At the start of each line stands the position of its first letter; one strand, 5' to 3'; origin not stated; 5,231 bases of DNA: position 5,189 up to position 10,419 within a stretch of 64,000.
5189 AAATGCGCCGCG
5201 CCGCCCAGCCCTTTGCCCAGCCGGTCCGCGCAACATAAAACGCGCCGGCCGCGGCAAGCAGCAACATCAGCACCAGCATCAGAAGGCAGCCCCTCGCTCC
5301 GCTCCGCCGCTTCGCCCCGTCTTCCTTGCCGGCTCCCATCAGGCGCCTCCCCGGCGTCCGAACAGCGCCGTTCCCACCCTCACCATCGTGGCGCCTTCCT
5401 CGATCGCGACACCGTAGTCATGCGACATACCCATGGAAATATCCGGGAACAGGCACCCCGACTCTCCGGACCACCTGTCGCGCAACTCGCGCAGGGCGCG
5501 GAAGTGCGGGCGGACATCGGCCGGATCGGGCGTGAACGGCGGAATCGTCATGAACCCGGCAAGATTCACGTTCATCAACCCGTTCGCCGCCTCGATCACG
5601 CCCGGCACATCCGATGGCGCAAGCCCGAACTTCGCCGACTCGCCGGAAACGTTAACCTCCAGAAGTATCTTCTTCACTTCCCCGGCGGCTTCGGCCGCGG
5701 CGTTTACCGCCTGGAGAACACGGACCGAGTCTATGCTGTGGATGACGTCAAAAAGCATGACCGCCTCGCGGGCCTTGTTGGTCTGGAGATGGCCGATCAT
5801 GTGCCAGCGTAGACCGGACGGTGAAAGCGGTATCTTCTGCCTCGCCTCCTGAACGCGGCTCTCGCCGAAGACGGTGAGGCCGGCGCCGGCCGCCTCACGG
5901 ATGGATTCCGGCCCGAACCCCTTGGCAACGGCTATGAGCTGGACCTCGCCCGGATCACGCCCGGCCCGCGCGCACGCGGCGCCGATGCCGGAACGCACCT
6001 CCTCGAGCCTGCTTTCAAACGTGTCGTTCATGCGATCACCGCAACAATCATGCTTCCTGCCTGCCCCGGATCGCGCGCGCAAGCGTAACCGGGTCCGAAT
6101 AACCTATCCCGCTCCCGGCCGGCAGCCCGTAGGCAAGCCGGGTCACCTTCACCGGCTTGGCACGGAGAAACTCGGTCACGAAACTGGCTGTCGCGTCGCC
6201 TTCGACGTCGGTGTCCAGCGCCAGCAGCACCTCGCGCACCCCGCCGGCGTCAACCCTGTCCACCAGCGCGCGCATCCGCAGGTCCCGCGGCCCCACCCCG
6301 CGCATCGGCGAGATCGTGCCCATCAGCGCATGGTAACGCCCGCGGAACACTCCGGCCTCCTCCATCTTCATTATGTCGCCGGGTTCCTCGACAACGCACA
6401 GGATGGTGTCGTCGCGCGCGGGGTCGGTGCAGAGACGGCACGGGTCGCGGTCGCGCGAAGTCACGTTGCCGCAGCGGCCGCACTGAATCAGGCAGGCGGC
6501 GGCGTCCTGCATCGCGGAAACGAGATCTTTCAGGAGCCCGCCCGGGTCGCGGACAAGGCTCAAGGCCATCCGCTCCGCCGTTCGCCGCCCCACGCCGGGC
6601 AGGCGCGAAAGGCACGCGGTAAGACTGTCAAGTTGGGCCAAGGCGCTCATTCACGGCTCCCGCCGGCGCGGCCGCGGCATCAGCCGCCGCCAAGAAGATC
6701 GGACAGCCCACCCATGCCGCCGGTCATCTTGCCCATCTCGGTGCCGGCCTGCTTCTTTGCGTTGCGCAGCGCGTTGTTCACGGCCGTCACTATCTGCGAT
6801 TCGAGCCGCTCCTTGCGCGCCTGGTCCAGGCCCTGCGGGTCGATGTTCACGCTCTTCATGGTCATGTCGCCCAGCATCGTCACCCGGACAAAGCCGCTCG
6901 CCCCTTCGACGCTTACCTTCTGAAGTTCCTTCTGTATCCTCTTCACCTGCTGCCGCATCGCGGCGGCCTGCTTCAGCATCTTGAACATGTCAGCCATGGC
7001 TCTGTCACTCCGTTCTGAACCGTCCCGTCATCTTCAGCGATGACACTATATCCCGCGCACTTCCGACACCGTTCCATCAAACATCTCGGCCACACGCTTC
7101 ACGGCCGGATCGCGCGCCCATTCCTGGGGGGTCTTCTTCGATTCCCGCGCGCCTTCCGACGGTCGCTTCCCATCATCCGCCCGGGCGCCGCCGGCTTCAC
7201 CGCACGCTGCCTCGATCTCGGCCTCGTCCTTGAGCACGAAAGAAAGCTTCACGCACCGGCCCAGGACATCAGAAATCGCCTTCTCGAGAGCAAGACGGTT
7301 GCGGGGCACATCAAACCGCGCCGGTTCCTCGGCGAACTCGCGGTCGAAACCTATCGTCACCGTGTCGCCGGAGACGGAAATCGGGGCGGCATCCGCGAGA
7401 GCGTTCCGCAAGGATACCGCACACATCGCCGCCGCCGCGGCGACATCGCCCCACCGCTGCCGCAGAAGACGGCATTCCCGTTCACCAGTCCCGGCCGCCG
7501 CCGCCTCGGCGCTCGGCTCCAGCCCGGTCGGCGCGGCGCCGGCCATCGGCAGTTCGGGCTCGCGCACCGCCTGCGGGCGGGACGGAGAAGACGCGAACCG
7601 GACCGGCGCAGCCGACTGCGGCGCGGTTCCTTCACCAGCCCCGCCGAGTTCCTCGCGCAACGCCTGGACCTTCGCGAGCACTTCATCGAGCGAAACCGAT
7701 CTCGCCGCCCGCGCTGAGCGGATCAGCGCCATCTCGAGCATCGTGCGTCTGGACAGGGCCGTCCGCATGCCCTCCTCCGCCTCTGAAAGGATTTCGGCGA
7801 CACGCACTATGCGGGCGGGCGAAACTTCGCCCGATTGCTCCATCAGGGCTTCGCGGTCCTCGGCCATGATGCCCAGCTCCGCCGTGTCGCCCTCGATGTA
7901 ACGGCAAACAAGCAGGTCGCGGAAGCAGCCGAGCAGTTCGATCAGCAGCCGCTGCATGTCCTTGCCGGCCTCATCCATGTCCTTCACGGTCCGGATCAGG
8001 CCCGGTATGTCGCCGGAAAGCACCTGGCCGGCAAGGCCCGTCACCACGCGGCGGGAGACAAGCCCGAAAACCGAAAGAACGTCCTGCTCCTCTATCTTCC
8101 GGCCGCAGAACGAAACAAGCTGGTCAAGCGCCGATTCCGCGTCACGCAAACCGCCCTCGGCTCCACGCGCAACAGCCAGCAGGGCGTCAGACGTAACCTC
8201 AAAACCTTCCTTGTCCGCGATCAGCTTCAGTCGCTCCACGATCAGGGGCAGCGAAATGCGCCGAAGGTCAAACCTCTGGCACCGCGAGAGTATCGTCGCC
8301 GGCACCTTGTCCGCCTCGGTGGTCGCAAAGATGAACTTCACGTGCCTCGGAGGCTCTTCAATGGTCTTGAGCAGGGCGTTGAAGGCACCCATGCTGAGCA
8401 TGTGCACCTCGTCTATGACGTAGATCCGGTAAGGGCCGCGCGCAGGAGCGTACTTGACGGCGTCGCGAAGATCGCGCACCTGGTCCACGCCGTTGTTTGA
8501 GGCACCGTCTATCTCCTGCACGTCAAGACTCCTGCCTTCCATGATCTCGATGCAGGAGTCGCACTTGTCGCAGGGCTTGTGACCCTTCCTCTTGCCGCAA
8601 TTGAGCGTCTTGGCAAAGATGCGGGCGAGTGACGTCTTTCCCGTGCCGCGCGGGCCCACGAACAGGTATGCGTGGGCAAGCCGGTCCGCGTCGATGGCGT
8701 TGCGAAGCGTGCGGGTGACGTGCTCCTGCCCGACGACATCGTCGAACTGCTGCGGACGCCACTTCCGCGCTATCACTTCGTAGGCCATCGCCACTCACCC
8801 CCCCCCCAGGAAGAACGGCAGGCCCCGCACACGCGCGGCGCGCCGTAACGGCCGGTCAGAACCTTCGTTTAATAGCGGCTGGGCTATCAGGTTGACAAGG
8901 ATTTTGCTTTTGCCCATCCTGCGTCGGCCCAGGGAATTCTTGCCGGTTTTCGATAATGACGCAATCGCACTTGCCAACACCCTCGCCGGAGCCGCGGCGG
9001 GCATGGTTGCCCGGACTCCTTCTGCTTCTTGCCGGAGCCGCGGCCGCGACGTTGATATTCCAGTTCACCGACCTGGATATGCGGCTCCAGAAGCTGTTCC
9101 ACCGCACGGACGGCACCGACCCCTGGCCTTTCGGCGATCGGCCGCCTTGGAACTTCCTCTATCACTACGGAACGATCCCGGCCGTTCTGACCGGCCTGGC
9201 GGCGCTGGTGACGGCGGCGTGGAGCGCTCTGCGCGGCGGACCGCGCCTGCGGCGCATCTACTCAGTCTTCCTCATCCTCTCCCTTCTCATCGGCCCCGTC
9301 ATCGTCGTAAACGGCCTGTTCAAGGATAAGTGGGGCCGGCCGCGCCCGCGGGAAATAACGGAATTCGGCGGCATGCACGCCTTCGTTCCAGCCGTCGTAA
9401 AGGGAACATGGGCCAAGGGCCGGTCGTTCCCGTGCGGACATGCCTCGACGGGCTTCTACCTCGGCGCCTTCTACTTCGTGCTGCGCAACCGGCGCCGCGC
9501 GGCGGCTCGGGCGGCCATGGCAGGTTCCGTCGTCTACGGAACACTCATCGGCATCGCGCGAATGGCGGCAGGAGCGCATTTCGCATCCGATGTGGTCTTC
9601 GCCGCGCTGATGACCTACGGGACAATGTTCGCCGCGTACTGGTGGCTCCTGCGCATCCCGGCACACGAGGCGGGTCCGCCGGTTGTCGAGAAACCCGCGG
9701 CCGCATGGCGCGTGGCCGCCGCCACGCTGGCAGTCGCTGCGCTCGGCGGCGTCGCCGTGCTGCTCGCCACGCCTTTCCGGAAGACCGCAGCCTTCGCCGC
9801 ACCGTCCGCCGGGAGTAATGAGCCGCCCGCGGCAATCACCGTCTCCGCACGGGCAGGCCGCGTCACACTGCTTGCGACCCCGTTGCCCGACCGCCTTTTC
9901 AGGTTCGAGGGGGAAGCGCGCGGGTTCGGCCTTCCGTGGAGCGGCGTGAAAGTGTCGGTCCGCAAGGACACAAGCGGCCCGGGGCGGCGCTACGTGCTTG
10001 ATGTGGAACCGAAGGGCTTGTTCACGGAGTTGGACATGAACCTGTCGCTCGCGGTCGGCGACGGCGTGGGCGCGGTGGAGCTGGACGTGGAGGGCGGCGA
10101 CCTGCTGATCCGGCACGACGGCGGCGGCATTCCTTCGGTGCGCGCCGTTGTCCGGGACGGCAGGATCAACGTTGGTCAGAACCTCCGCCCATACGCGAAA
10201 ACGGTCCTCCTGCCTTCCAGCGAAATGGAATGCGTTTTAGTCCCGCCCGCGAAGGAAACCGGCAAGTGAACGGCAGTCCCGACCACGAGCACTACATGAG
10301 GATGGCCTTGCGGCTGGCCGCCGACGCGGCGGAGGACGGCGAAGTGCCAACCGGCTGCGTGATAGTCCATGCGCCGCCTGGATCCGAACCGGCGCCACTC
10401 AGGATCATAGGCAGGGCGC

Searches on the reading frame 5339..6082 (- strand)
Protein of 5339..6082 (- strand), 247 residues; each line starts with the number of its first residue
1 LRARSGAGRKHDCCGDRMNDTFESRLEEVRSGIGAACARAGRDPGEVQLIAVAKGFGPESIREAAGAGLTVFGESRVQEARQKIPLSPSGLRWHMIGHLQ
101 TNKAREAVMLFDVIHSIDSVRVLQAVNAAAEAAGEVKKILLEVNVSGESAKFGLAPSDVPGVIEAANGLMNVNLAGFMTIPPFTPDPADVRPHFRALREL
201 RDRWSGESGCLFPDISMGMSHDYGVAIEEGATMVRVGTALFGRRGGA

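Call 21: search_protein_families(library=pfam, proteins=[window:5339-6082:-], max_evalue=0.001)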
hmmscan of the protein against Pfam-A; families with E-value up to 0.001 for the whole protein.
window:5339-6082:- (247 aa): 1 family
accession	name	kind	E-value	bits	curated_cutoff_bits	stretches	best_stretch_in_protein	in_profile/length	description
PF01168.26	Ala_racemase_N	-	1.2e-20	74.6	24.1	1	49-243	23-218/220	Alanine racemase, N-terminal domain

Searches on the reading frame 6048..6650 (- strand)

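Call 21: search_protein_families(library=pfam, proteins=[window:6048-6650:-], max_evalue=0.001)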
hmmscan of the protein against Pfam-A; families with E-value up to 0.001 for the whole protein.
window:6048-6650:- (200 aa): 4 families
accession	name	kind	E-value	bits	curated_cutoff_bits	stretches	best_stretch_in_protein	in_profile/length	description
PF13662.12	Toprim_4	-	5.3e-21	75.1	25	1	84-173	3-85/85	Toprim domain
PF21176.3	RecR_HhH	-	3e-10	40.2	27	1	8-50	2-44/45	RecR, helix-hairpin-helix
PF01751.28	Toprim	-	3.6e-09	37.1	23.1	1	84-171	2-95/96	Toprim domain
PF21175.2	RecR_C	-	5.6e-08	32.5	22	1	175-198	1-24/24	RecR, C-terminal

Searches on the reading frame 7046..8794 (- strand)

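Call 21: search_protein_families(library=pfam, proteins=[window:7046-8794:-], max_evalue=0.001)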
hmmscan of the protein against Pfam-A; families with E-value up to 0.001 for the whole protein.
window:7046-8794:- (582 aa): 12 families
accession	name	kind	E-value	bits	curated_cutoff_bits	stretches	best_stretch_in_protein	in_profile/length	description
PF13177.12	DNA_pol3_delta2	-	2e-44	151.8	27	1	22-180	1-160/161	DNA polymerase III, delta subunit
PF12169.13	DNA_pol3_gamma3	-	4.3e-18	65.9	24.4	1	235-372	2-139/143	DNA polymerase III subunits gamma and tau domain III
PF00004.35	AAA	-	4.7e-13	50.2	21.2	1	44-174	2-125/131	ATPase family associated with various cellular activities (AAA)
PF22608.2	DNAX_ATPase_lid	-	4.8e-09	36.3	27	1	185-231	2-48/49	DNA polymerase III clamp loader subunit, ATPase lid domain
PF05496.18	RuvB_N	-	1.7e-07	31.6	27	1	13-73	2-66/159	Holliday junction DNA helicase RuvB P-loop domain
PF07728.20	AAA_5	-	4.5e-07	30.4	22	1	44-152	3-97/139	AAA domain (dynein-related subfamily)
PF13191.12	AAA_16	-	4.2e-06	27.8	32.6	1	20-114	2-103/167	AAA ATPase domain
PF13401.12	AAA_22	-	5.7e-06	27.1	27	1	43-159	8-123/130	AAA domain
PF07724.20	AAA_2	-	7.6e-06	26.5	27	1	43-147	6-101/166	AAA domain (Cdc48 subfamily)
PF06068.19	TIP49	-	0.00032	20.4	23.8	0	18-65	24-75/347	TIP49 P-loop domain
PF20964.2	DnaX_C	-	0.00041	20.7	26.2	0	442-528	10-94/113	DNA polymerase III subunit tau, C-terminal domain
PF01078.27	Mg_chelatase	-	0.00082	19.3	20.3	0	17-65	2-47/207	Magnesium chelatase, subunit ChlI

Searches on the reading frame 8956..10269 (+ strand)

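Call 21: search_protein_families(library=pfam, proteins=[window:8956-10269:+], max_evalue=0.001)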
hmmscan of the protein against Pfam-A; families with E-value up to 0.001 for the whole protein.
window:8956-10269:+ (437 aa): 1 family
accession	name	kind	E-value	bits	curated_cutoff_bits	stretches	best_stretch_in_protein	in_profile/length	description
PF01569.27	PAP2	-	1.5e-21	76.9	27.2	1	106-231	5-125/130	PAP2 superfamily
